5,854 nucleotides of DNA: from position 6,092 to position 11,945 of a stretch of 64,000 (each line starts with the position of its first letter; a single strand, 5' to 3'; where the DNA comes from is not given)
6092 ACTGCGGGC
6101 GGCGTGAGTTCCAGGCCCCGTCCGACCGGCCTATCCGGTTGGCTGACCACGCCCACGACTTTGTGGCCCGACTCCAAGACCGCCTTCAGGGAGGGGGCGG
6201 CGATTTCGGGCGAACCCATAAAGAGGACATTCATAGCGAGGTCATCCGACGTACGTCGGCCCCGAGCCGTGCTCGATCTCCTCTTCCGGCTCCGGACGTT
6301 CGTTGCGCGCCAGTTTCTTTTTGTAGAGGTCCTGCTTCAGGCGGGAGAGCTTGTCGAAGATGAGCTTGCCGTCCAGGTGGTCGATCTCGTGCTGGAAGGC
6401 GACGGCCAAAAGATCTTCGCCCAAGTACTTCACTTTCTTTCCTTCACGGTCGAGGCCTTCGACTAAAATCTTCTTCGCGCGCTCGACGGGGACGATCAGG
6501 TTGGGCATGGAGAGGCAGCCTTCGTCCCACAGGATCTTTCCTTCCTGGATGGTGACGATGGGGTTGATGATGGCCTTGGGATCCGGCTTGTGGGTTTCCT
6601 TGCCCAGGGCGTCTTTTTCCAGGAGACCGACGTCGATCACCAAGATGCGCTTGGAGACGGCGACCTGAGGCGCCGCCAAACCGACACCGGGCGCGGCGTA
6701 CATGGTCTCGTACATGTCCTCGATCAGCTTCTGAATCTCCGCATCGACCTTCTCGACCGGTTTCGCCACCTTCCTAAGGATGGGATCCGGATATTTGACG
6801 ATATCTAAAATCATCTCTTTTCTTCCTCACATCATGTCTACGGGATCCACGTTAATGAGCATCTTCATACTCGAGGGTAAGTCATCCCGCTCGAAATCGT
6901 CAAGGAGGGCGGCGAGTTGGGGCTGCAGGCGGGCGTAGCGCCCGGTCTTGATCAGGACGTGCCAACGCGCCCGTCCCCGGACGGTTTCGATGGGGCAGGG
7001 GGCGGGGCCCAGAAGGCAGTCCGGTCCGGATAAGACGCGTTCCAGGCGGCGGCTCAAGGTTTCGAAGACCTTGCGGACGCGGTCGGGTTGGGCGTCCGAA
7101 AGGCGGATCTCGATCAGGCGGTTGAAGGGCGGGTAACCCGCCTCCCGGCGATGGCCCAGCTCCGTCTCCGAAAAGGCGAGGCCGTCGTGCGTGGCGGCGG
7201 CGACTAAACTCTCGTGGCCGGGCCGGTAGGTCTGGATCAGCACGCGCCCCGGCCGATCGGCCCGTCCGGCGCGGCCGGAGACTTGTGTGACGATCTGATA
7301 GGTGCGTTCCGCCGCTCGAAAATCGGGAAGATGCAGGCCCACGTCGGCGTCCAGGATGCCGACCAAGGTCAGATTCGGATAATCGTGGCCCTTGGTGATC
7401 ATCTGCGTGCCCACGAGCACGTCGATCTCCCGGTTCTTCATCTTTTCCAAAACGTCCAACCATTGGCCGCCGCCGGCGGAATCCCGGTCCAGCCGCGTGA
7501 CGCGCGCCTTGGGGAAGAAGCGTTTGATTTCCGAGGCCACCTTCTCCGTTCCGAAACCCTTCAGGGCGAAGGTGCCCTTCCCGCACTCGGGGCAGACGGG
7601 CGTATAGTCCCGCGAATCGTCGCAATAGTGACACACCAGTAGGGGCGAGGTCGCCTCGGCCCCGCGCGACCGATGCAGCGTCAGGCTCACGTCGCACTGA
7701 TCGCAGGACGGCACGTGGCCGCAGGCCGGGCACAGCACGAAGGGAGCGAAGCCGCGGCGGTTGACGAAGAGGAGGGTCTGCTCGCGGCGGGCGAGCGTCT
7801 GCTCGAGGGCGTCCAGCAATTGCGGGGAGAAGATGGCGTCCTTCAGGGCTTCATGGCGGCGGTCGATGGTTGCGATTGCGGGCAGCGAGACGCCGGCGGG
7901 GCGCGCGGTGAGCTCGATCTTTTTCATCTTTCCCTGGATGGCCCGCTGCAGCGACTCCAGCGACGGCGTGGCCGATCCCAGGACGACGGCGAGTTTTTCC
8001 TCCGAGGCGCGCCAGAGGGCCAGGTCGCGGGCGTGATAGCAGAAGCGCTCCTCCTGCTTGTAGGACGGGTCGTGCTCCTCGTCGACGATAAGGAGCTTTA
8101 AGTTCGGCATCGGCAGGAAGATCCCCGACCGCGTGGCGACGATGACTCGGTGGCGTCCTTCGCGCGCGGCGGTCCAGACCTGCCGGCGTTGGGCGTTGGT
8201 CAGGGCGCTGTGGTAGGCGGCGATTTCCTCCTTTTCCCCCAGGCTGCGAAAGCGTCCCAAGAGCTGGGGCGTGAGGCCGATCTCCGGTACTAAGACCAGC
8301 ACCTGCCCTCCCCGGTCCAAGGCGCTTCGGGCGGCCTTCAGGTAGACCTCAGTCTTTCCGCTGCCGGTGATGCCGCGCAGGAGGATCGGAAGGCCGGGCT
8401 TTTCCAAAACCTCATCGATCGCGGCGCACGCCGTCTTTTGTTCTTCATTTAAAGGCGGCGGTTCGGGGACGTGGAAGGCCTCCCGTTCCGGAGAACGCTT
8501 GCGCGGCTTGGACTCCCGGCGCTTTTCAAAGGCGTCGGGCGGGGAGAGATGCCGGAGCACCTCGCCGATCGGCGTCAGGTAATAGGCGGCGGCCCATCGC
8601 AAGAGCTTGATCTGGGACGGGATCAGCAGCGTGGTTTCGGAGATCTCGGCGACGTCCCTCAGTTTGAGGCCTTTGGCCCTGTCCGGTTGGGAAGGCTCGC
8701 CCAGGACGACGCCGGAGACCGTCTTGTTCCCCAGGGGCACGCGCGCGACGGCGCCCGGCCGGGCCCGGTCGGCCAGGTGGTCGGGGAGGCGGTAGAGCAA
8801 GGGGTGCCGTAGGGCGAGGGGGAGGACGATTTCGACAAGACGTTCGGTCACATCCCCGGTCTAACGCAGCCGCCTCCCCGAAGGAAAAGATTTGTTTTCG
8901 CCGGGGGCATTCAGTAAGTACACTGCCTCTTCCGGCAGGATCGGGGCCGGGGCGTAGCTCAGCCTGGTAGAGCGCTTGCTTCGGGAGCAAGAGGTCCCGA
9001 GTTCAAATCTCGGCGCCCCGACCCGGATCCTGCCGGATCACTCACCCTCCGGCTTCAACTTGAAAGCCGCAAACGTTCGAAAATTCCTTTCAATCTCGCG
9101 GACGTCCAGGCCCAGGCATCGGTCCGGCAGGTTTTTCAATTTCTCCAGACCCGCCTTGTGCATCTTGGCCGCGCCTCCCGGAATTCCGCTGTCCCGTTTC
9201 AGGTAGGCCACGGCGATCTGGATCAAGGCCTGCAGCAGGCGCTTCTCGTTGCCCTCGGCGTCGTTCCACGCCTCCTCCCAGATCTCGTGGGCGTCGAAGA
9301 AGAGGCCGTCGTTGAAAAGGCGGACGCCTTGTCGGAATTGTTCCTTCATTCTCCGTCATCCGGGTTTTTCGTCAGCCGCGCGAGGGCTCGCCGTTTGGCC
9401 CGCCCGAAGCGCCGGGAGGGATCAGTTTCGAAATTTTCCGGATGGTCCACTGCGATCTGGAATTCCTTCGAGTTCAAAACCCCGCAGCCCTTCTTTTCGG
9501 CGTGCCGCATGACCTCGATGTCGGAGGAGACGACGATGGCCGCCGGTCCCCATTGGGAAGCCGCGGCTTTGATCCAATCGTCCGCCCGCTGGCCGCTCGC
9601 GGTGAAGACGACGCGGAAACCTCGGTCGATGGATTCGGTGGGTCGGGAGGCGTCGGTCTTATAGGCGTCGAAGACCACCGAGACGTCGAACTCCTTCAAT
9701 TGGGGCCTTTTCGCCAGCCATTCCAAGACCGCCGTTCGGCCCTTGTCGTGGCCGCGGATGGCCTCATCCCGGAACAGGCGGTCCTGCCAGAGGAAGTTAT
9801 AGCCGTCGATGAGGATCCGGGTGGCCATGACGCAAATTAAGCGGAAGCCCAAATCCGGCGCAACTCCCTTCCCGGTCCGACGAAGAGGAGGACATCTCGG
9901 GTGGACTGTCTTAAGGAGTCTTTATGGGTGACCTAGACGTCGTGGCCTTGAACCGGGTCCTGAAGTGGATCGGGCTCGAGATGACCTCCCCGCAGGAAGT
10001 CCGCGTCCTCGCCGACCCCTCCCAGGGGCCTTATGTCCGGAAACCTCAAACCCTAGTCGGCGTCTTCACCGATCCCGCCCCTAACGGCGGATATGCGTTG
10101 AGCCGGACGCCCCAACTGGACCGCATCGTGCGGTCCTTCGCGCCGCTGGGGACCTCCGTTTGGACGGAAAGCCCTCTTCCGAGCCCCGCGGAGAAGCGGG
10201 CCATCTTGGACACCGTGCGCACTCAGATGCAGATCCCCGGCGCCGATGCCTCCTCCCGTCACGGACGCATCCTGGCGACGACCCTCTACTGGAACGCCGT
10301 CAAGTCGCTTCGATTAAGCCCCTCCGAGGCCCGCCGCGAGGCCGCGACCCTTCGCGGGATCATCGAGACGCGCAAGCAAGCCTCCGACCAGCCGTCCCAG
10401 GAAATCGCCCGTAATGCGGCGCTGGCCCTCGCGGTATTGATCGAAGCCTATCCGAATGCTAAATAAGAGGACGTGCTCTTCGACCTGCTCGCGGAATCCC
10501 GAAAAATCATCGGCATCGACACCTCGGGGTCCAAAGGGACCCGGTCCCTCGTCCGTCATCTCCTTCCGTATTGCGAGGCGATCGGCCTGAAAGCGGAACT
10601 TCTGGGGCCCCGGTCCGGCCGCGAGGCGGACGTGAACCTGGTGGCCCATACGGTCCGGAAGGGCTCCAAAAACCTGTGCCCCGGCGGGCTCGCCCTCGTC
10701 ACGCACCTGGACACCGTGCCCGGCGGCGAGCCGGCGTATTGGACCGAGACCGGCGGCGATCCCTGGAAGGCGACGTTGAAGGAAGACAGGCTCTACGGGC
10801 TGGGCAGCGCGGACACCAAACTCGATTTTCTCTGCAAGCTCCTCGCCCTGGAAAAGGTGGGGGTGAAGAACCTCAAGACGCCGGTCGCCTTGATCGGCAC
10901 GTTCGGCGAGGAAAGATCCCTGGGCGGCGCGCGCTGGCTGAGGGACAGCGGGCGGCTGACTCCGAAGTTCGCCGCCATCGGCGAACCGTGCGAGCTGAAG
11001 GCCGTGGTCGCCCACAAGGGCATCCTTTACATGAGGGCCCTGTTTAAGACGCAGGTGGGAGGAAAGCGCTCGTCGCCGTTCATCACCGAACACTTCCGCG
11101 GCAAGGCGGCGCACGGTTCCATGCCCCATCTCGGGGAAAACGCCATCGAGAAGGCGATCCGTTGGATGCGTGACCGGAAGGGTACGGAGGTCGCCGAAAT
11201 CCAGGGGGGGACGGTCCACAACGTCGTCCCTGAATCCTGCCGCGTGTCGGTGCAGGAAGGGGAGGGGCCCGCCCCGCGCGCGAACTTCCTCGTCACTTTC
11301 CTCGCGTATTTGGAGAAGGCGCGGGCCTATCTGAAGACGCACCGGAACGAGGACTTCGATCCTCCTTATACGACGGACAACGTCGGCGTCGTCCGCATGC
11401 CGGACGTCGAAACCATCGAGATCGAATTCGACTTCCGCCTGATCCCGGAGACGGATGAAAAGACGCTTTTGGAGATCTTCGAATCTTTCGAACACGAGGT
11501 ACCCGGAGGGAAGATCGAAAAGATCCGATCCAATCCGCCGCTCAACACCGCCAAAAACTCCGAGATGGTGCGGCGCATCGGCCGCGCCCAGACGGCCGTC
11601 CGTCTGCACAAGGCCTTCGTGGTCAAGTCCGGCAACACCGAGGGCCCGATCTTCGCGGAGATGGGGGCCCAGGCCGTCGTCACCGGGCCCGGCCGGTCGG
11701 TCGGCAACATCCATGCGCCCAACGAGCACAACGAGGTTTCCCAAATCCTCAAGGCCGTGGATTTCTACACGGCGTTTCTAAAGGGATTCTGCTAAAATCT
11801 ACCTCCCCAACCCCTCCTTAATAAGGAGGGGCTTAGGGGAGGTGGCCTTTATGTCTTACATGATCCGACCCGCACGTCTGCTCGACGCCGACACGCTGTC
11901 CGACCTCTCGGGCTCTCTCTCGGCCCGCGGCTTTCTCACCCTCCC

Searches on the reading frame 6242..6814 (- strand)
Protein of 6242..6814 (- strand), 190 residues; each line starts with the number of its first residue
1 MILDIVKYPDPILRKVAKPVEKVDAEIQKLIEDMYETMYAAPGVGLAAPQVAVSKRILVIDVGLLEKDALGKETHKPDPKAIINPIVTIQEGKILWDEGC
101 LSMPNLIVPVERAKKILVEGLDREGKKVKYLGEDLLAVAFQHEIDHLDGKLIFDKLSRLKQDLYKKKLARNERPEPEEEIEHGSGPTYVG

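Call 79: search_protein_families(library=pfam, proteins=[window:6242-6814:-], max_evalue=0.0001)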
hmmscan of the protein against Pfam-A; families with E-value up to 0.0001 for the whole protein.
window:6242-6814:- (190 aa): 1 family
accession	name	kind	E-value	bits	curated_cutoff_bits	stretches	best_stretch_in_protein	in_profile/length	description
PF01327.26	Pep_deformylase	-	8e-51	172.2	22.8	1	3-161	2-155/156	Polypeptide deformylase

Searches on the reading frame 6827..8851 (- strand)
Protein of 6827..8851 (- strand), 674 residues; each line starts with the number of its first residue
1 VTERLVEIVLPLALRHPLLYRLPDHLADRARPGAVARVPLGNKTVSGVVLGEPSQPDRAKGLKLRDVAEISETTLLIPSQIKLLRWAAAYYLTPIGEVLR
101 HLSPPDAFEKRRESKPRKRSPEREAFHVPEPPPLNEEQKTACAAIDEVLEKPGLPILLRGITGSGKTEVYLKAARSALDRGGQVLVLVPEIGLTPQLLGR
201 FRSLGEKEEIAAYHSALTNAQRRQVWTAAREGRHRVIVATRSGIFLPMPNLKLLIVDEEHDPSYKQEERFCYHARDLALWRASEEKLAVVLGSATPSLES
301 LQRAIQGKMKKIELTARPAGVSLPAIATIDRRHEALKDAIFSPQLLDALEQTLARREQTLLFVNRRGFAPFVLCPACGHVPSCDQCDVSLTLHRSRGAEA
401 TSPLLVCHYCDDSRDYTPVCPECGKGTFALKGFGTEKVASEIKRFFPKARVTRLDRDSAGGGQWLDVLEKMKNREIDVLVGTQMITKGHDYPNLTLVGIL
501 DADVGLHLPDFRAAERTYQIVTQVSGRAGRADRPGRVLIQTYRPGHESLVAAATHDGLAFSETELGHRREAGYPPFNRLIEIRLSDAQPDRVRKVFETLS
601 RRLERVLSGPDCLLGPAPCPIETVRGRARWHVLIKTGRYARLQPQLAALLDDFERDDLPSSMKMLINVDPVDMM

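Call 79: search_protein_families(library=pfam, proteins=[window:6827-8851:-], max_evalue=0.0001)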
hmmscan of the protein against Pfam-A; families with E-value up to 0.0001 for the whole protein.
window:6827-8851:- (674 aa): 6 families
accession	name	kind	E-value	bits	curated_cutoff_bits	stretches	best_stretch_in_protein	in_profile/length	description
PF00270.35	DEAD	-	1.3e-19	71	26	1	143-302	6-165/167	DEAD/DEAH box helicase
PF17764.6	PriA_3primeBD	-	2.2e-18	66.3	22.7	1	7-104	1-96/96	3'DNA-binding domain (3'BD)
PF18074.6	PriA_C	-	1.7e-17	64.4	26.9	1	575-670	1-95/95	Primosomal protein N C-terminal domain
PF04851.21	ResIII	-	2.9e-13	50.5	22.5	1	134-296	4-162/164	Type III restriction enzyme, res subunit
PF00271.37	Helicase_C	-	4.3e-13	49.9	23.5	1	465-531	55-109/110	Helicase conserved C-terminal domain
PF18319.7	Zn_ribbon_PriA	-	4.7e-06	26.9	26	1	383-413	1-25/27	PriA DNA helicase Cys-rich region (CRR) domain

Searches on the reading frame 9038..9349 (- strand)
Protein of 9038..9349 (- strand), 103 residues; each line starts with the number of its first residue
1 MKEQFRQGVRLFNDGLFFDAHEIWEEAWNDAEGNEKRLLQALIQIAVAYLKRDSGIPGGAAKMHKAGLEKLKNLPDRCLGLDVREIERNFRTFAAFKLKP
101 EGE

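Call 81: search_protein_families(library=pfam, proteins=[window:9038-9349:-], max_evalue=0.0001)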
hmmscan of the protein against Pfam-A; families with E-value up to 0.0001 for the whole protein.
window:9038-9349:- (103 aa): 1 family
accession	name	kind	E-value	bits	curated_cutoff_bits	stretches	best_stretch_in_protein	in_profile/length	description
PF03745.19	DUF309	-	5.3e-21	74.5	27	1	5-63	1-59/59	Domain of unknown function (DUF309)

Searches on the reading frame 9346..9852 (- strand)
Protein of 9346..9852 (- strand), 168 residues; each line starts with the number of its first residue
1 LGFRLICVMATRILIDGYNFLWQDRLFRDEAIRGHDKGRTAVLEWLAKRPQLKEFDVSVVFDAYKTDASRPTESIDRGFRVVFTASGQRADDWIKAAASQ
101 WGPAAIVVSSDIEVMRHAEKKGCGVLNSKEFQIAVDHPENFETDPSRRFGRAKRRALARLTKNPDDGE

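Call 79: search_protein_families(library=pfam, proteins=[window:9346-9852:-], max_evalue=0.0001)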
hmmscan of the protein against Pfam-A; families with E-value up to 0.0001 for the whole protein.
window:9346-9852:- (168 aa): 1 family
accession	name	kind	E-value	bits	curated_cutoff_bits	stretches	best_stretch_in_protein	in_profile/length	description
PF05991.17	NYN_YacP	-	3.2e-21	76.5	24.6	1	13-140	1-132/166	YacP-like NYN domain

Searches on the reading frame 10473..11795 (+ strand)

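Call 79: search_protein_families(library=pfam, proteins=[window:10473-11795:+], max_evalue=0.0001)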
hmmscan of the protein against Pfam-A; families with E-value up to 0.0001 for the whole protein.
window:10473-11795:+ (440 aa): 2 families
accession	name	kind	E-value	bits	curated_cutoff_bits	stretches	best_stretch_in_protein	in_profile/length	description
PF01546.33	Peptidase_M20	-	6.8e-24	85.4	24.6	1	75-437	2-205/206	Peptidase family M20/M25/M40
PF07687.19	M20_dimer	-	2.1e-11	44.2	21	1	208-260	13-78/107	Peptidase dimerisation domain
